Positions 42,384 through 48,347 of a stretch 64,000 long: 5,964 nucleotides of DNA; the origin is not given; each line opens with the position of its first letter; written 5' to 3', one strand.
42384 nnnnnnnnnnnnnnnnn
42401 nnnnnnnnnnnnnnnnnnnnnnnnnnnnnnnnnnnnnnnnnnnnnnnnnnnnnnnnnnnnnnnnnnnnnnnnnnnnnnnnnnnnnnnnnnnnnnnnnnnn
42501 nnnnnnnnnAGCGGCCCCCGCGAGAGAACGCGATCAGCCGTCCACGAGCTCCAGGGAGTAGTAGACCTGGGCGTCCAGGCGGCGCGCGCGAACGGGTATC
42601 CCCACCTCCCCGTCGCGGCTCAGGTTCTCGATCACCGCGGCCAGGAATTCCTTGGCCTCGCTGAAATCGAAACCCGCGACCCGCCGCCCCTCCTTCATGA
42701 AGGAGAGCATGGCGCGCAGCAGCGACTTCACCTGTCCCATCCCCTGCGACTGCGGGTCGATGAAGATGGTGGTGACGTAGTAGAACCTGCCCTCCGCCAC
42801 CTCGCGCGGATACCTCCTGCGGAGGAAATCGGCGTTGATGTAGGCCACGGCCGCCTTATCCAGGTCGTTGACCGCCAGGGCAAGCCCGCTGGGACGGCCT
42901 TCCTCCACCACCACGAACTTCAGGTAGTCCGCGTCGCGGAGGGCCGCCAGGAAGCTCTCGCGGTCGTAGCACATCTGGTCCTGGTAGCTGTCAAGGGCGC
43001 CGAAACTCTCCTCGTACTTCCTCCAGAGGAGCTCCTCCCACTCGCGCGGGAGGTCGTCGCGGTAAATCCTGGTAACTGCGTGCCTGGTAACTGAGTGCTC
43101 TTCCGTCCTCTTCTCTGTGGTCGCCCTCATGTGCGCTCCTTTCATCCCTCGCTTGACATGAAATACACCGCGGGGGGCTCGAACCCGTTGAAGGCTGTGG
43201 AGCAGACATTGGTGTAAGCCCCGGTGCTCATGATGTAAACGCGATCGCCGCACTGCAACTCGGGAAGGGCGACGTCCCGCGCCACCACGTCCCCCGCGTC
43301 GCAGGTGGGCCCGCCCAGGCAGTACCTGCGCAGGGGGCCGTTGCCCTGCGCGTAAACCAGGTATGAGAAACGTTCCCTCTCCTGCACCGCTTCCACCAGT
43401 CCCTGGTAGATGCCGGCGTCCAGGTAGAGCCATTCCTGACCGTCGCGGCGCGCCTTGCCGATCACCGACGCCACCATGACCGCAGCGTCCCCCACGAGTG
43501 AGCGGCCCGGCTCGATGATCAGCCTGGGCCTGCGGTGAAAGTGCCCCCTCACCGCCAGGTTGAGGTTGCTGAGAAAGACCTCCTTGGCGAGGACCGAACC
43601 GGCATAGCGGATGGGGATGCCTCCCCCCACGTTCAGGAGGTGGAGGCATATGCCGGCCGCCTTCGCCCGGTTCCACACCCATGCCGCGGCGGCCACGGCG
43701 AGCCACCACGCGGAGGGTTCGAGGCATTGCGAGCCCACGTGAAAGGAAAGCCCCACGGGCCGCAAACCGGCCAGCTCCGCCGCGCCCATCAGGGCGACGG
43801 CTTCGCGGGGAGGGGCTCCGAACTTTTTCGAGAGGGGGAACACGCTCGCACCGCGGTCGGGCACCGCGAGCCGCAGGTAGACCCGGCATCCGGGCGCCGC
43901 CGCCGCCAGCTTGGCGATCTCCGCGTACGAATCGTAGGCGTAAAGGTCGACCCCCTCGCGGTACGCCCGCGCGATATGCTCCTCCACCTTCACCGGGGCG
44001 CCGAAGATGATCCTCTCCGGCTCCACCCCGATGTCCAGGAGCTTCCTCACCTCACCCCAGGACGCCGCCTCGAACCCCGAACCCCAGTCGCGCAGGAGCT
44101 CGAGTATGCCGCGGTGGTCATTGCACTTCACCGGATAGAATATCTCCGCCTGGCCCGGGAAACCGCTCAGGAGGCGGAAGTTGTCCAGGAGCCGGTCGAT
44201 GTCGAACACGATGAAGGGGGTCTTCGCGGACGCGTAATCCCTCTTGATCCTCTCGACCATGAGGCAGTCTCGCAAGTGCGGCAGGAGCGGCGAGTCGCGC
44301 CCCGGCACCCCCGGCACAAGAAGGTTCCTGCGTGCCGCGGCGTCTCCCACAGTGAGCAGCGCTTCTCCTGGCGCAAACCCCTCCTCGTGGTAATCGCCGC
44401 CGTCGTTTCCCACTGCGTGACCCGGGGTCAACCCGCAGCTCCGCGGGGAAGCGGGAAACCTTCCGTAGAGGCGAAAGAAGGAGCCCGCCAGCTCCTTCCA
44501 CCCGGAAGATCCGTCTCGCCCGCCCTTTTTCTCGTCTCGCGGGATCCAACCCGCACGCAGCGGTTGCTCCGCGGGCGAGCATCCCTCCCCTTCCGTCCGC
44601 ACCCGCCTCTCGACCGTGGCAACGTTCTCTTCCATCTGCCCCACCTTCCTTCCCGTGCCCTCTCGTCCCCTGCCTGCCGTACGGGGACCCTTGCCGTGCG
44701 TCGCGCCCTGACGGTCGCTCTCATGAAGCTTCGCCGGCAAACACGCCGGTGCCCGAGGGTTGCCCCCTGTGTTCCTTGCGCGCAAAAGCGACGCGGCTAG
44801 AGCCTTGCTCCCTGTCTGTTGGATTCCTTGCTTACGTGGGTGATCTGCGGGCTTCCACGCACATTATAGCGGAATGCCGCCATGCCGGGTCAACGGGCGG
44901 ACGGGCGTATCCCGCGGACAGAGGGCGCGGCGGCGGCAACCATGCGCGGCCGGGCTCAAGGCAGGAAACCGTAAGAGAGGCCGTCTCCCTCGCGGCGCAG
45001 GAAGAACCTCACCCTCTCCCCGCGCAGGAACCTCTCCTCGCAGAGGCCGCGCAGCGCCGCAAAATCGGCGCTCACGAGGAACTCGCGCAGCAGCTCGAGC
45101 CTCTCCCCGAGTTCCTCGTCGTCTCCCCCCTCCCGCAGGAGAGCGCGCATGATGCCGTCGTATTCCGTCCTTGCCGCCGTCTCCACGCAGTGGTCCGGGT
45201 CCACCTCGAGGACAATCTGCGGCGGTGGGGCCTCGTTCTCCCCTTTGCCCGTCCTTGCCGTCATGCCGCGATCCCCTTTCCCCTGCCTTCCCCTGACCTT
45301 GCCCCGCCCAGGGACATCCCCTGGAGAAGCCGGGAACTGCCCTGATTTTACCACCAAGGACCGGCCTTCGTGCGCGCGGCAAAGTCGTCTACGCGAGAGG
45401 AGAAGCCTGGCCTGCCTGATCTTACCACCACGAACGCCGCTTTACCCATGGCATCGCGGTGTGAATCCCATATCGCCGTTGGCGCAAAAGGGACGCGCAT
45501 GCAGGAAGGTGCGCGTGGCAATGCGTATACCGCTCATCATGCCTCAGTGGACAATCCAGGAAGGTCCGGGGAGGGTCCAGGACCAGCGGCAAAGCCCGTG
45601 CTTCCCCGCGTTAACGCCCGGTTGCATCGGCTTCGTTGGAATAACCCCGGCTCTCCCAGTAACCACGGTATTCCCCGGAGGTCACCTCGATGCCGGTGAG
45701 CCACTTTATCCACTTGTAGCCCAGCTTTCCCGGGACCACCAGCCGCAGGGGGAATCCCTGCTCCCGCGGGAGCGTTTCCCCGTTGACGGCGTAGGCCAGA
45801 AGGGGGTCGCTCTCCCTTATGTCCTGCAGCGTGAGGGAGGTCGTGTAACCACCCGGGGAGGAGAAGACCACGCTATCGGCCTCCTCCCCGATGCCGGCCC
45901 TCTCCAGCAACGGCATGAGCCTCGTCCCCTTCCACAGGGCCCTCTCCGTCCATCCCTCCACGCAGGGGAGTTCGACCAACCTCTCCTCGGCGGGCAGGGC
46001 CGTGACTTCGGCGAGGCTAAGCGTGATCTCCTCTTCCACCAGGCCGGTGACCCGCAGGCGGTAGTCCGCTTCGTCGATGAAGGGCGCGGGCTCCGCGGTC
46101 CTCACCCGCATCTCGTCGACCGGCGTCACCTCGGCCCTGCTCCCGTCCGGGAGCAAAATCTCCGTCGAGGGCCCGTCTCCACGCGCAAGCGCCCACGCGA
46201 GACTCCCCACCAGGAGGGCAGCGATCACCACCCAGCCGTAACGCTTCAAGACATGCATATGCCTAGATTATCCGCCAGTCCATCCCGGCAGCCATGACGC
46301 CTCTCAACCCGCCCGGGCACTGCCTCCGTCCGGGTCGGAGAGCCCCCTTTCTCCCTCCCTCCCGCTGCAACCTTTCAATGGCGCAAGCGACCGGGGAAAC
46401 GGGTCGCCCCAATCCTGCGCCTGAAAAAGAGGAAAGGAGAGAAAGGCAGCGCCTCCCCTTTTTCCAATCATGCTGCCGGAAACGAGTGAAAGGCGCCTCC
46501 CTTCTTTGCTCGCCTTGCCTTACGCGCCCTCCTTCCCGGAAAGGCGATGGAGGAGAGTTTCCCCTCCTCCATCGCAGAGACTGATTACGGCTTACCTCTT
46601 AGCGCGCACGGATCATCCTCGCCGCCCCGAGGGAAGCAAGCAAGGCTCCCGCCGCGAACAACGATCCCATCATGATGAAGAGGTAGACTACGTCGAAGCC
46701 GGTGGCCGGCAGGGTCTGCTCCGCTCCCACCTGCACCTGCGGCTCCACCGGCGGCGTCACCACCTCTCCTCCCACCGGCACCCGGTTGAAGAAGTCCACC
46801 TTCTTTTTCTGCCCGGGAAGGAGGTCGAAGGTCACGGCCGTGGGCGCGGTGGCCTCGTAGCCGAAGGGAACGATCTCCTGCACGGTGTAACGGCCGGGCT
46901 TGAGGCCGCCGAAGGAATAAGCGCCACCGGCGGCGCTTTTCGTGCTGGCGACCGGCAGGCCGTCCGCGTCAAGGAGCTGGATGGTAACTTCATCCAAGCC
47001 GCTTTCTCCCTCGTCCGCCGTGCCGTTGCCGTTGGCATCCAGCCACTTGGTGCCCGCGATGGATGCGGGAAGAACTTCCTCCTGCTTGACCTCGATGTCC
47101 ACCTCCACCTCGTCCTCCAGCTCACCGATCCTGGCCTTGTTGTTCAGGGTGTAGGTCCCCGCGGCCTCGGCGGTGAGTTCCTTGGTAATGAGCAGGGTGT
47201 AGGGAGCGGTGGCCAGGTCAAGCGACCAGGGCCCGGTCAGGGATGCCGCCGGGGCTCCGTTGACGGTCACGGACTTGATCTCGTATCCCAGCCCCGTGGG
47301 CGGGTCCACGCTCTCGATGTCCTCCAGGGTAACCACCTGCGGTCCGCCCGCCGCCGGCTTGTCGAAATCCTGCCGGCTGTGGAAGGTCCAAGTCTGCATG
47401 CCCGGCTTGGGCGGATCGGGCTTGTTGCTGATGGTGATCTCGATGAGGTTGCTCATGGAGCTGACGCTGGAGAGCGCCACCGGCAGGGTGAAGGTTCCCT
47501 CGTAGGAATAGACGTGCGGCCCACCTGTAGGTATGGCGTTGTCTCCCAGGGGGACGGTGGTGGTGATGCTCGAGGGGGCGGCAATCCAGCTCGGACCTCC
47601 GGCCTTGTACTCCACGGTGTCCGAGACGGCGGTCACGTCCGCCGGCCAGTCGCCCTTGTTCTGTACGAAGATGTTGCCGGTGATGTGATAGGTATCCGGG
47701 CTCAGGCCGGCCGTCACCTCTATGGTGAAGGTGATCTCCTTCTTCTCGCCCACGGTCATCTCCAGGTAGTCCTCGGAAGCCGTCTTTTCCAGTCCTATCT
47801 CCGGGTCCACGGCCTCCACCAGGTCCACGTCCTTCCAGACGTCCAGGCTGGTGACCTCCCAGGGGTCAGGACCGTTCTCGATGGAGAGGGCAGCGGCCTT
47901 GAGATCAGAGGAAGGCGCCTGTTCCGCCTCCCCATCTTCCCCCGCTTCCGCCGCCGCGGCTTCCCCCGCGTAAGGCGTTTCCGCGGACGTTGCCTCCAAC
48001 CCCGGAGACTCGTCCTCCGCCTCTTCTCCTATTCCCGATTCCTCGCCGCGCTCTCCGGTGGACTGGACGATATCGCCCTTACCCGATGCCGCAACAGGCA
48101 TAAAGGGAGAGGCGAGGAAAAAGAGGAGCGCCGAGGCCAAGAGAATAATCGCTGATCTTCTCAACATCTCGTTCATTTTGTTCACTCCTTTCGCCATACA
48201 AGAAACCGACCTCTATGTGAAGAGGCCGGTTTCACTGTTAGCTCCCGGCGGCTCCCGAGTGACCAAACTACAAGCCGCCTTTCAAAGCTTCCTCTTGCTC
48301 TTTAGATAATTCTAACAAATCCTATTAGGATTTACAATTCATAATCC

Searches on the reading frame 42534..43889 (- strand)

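Call 18: search_protein_families(library=pfam, proteins=[window:42534-43889:-], max_evalue=0.01)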
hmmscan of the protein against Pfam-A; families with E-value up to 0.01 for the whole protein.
window:42534-43889:- (451 aa): 1 family
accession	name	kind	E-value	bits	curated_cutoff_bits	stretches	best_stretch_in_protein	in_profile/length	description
PF00583.31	Acetyltransf_1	-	0.00012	22.8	20.7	1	284-401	4-91/116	Acetyltransferase (GNAT) family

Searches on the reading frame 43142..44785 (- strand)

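Call 8: search_protein_families(library=pfam, proteins=[window:43142-44785:-], max_evalue=0.01)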
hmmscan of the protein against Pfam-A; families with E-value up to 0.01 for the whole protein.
window:43142-44785:- (547 aa): 2 families
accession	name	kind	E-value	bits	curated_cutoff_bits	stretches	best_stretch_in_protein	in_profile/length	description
PF02784.22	Orn_Arg_deC_N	-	1.4e-49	169.2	23.4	1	209-431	15-246/247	Pyridoxal-dependent decarboxylase, pyridoxal binding domain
PF00278.28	Orn_DAP_Arg_deC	-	5.6e-18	65.5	23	1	285-522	5-95/95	Pyridoxal-dependent decarboxylase, C-terminal sheet domain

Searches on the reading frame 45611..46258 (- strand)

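Call 17: search_protein_families(library=pfam, proteins=[window:45611-46258:-], max_evalue=0.01)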
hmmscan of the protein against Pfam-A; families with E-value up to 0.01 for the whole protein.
window:45611-46258:- (215 aa): 1 family
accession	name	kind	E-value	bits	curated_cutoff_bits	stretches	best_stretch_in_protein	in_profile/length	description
PF00174.25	Oxidored_molyb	-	3.8e-41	140.9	24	1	57-201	3-169/169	Oxidoreductase molybdopterin binding domain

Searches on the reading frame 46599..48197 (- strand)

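Call 18: search_protein_families(library=pfam, proteins=[window:46599-48197:-], max_evalue=0.01)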
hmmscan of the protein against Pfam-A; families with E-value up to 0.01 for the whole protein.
window:46599-48197:- (532 aa): 3 families
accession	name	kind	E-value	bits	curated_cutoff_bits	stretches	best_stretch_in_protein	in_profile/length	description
PF17210.9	SdrD_B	-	6.5e-17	62.2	29.7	1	380-453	3-76/112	SdrD B-like domain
PF17802.7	SpaA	-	3.8e-07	30.6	23.1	1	395-468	10-86/91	Prealbumin-like fold domain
PF13620.12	CarboxypepD_reg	-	1.3e-06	29.1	32.3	1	398-468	11-78/82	Carboxypeptidase regulatory-like domain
